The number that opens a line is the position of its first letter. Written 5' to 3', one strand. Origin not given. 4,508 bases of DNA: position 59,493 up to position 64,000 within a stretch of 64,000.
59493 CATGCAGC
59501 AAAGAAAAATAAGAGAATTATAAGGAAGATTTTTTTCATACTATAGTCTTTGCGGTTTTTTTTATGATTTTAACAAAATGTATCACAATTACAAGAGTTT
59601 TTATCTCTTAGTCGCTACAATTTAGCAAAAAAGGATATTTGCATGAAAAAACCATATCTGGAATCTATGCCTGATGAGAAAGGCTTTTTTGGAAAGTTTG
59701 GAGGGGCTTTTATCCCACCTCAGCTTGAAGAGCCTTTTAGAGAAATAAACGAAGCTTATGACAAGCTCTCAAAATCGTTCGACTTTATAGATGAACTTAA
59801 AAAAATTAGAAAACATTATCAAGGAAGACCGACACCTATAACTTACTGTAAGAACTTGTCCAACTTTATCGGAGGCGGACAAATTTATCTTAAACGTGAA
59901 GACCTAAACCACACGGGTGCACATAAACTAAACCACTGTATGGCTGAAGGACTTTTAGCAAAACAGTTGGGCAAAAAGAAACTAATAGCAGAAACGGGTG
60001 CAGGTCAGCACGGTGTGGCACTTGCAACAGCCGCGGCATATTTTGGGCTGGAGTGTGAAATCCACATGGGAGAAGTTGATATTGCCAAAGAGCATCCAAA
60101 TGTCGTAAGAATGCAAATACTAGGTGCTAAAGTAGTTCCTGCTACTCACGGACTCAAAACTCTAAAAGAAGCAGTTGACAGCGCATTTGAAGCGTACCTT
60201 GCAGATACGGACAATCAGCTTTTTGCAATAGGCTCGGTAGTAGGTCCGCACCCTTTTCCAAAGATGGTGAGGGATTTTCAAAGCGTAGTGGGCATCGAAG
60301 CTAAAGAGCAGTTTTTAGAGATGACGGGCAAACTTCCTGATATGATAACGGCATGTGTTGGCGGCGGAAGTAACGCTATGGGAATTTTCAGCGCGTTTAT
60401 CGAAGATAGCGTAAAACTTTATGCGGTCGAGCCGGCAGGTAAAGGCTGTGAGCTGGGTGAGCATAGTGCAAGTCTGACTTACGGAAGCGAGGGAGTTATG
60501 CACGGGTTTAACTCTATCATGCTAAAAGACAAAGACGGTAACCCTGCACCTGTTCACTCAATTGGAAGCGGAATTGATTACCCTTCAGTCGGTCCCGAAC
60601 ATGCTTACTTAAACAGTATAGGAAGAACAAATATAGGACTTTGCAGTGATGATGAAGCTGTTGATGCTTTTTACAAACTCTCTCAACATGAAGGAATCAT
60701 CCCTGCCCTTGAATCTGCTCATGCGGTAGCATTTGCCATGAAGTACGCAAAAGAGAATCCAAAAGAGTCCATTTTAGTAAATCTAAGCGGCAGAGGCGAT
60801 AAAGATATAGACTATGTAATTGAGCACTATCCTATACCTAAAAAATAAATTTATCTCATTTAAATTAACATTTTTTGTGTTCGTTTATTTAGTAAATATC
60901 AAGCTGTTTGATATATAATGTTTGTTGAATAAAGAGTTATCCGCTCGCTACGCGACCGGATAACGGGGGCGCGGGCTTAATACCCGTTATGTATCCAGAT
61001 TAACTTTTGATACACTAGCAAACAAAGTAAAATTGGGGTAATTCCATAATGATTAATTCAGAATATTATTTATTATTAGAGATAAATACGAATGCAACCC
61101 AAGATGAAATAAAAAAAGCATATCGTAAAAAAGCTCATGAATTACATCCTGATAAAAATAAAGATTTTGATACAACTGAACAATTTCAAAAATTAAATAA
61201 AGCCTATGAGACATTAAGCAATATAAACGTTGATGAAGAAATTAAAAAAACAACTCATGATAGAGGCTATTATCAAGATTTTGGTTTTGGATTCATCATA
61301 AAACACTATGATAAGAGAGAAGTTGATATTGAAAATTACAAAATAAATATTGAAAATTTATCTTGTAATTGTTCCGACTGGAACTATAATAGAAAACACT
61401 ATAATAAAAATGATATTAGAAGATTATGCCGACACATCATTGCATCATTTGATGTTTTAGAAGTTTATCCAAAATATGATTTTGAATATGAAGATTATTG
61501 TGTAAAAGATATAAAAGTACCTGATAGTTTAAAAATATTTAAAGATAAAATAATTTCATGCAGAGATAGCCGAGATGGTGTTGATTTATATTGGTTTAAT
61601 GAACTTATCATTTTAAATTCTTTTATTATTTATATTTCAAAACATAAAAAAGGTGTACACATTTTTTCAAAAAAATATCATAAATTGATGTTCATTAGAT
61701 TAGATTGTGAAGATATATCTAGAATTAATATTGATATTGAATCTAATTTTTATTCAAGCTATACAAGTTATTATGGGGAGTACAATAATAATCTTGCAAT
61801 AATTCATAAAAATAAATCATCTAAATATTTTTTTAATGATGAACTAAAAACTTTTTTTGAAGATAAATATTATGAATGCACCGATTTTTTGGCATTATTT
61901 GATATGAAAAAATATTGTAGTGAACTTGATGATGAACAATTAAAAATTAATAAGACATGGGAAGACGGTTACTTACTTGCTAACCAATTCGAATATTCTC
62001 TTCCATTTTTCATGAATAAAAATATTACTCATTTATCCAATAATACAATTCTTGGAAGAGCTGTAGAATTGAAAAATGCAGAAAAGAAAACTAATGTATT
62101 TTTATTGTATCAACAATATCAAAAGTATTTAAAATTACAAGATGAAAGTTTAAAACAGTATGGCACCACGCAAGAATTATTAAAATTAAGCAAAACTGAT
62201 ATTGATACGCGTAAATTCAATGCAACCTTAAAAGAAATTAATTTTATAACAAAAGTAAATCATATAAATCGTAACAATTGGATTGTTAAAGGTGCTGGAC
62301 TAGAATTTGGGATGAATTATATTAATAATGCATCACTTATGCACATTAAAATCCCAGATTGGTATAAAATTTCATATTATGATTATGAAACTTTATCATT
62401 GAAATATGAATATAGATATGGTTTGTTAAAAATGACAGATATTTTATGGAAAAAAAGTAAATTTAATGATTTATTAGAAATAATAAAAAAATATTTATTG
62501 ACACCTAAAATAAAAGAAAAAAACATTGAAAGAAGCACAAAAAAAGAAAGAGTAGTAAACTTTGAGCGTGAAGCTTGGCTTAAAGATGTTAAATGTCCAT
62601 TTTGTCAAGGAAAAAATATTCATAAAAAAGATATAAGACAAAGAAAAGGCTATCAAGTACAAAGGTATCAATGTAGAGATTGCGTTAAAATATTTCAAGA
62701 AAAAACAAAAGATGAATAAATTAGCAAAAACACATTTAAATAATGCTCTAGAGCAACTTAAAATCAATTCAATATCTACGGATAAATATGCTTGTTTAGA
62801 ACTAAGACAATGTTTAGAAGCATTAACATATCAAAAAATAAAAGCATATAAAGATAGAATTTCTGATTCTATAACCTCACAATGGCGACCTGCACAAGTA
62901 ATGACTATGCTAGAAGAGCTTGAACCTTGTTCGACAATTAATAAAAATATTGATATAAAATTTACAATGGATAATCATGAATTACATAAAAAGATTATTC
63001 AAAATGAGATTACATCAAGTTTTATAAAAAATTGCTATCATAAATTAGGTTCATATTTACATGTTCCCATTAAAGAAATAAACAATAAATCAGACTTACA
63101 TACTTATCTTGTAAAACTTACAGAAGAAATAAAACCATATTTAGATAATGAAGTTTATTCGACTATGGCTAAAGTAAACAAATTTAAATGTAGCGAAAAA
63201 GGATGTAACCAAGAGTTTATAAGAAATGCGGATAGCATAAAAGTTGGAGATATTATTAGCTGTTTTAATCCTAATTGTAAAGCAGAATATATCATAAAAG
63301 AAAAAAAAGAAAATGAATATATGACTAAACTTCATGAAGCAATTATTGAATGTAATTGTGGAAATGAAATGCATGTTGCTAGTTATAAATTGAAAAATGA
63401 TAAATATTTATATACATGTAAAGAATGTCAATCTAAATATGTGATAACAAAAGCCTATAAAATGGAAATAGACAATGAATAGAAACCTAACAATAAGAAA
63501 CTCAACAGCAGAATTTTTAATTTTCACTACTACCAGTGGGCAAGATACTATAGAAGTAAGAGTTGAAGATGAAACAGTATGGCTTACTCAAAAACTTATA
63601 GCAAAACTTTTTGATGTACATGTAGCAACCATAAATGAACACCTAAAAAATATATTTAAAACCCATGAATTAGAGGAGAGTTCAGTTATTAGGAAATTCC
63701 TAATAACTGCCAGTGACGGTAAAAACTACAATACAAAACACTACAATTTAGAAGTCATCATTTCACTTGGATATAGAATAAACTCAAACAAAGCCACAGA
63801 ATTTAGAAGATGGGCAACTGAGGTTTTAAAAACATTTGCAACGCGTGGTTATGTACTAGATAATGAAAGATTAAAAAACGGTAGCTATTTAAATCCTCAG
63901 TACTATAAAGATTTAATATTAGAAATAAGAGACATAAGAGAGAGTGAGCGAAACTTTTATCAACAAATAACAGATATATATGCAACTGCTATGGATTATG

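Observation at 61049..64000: Unassigned AT-rich cassette of three overlapping genes: J-domain/SWIM/zinc-ribbon protein, multi-zinc-ribbon protein and RhuM-like protein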

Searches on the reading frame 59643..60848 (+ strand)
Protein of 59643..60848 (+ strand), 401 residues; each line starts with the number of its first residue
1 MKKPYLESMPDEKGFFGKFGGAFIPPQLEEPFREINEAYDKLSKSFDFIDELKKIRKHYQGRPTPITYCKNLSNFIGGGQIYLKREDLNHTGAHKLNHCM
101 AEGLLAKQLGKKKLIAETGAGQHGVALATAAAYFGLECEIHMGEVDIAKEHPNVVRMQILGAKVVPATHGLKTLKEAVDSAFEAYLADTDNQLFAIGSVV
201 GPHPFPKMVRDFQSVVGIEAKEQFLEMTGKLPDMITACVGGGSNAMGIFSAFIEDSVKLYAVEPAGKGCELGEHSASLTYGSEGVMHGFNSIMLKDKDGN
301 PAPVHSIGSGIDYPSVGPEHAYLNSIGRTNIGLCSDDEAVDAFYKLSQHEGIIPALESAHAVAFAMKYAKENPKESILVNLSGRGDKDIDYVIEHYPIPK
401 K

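Call 63: find_encoding_contigs(protein=window:59643-60848:+, flank=6000, max_places=10)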
Protein window:59643-60848:+ (401 aa): 23 contigs read that carry it; 7 places shown.
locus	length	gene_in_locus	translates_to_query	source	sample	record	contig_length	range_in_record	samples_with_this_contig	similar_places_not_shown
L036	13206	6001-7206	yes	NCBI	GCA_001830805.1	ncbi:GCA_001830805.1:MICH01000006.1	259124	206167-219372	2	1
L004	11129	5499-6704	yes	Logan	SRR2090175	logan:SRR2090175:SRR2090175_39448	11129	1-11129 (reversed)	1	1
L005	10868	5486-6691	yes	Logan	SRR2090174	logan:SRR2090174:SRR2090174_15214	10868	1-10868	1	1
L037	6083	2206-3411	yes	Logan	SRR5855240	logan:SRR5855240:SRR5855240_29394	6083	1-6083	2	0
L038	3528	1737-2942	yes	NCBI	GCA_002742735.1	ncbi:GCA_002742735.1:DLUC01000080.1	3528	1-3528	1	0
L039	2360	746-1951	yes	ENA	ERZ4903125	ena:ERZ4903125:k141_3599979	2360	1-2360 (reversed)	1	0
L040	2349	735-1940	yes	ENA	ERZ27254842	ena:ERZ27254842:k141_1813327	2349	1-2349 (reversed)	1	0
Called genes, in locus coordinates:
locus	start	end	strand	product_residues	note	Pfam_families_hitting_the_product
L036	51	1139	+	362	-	PF00015:MCPsignal, PF13682:CZB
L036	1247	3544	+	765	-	PF08376:NIT, PF08448:PAS_4, PF13426:PAS_9, PF00989:PAS, PF08447:PAS_3, PF00989:PAS, PF08448:PAS_4, PF13426:PAS_9, +4 more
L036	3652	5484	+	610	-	PF08448:PAS_4, PF13188:PAS_8 (faint), PF00989:PAS, PF08447:PAS_3, PF13426:PAS_9, PF00990:GGDEF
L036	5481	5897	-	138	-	-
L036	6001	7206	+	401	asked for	PF00291:PALP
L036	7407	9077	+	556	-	PF00226:DnaJ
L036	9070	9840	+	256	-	-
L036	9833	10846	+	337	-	PF13310:Virulence_RhuM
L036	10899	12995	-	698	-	PF00580:UvrD-helicase, PF01443:Viral_helicase1 (faint), PF13086:AAA_11 (faint), PF13245:AAA_19, PF13361:UvrD_C, PF13538:UvrD_C_2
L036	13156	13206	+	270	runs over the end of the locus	PF00037:Fer4 (weak), PF12838:Fer4_7, PF13187:Fer4_9 (weak), PF14697:Fer4_21 (weak), PF12838:Fer4_7, PF13183:Fer4_8 (weak), PF00037:Fer4 (weak), PF12797:Fer4_2 (weak), +7 more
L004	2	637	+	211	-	?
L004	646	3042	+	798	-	PF08376:NIT, PF00989:PAS, PF08448:PAS_4, PF13426:PAS_9, PF08447:PAS_3, PF00989:PAS, PF08448:PAS_4, PF13426:PAS_9, +4 more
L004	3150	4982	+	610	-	PF08448:PAS_4, PF13188:PAS_8 (faint), PF00989:PAS, PF08447:PAS_3, PF13426:PAS_9, PF00990:GGDEF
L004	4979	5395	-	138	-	-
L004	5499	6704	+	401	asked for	PF00291:PALP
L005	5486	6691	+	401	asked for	PF00291:PALP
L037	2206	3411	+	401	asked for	PF00291:PALP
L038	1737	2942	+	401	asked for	PF00291:PALP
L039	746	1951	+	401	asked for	PF00291:PALP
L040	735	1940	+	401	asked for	PF00291:PALP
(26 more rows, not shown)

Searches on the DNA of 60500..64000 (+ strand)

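Call 61: search_rna_families(source=window, start=60500, end=64000, threshold=evalue, max_evalue=1)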
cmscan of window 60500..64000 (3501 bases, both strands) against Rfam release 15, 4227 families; matches with E-value up to 1: 0.
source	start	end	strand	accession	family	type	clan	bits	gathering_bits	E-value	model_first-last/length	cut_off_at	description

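Call 88: search_with_rna_model(model_id=R1, source=L001, start=9700, end=13800, filters=off, max_evalue=10, show_alignments=3)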
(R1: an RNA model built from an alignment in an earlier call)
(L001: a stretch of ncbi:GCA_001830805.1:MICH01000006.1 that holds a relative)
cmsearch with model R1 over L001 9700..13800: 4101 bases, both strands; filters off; matches with E-value up to 10: 20.
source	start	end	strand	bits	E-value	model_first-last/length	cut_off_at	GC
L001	9995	10031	-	11.8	0.61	1-71/71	no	0.16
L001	11486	11520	+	11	0.91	1-71/71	no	0.34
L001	12501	12554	+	10.5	1.2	1-71/71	no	0.31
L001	9940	9968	-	10.2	1.4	1-71/71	no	0.28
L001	10143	10188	+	10.1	1.5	1-71/71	no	0.26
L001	9845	9869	-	9.7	1.9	1-71/71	no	0.2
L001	10496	10552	+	8.8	3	1-71/71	no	0.3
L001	10591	10646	+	8.6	3.4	1-71/71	no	0.2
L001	11970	11999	+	8.1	4.6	1-71/71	no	0.13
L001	10896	10983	+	7.6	5.7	1-71/71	no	0.28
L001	10994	11063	-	7.6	5.9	1-71/71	no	0.26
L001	12817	12874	+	7.4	6.5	1-71/71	no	0.24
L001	10350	10382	+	7.3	7.1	1-71/71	no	0.21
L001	10196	10242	-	7.2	7.2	1-71/71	no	0.3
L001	10658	10710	-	7.1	7.9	1-71/71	no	0.19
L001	13366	13407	+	6.9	8.4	1-71/71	no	0.24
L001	10289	10319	-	6.8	8.9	1-71/71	no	0.13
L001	12168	12230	+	6.8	9.1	1-71/71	no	0.27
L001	11777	11819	+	6.7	9.8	1-71/71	no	0.19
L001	12724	12782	+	6.6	9.9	1-71/71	no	0.32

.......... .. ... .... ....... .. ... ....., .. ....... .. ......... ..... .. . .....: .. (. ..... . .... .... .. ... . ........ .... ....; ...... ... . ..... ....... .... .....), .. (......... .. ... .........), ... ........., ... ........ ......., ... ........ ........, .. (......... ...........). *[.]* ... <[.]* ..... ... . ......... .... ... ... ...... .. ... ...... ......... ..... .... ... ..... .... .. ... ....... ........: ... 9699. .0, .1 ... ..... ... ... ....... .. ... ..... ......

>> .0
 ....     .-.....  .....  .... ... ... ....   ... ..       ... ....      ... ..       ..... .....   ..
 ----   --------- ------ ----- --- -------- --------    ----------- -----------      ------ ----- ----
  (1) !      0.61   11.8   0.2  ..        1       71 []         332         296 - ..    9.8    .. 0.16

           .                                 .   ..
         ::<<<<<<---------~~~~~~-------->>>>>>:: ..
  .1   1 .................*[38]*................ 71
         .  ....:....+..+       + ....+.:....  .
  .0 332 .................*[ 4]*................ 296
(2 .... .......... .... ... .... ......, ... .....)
